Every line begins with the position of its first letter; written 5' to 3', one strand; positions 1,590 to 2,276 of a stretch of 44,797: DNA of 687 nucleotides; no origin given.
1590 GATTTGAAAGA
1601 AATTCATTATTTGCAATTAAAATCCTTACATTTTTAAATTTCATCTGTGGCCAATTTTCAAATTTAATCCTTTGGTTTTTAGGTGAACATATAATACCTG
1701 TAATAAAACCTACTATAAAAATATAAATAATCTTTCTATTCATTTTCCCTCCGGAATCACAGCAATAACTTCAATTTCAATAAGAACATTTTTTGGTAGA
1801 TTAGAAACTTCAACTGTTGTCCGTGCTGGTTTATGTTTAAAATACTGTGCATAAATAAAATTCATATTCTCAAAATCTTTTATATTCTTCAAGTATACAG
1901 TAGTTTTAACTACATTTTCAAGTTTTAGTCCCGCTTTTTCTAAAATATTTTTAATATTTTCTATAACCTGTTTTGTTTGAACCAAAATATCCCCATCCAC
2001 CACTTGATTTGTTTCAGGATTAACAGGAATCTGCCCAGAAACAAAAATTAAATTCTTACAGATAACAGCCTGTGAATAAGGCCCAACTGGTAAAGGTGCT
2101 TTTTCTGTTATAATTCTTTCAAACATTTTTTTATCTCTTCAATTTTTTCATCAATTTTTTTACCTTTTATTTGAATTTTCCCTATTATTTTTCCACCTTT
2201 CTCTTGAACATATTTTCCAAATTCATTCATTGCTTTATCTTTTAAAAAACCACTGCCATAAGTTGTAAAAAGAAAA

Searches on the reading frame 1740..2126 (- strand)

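Call 67: search_protein_families(library=pfam, proteins=[window:1740-2126:-], max_evalue=0.001)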
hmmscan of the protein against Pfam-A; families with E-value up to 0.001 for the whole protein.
window:1740-2126:- (128 aa): 1 family
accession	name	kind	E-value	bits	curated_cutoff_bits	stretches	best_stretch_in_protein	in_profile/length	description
PF01042.26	Ribonuc_L-PSP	-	3e-44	150.3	27.3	1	8-124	2-121/121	Endoribonuclease L-PSP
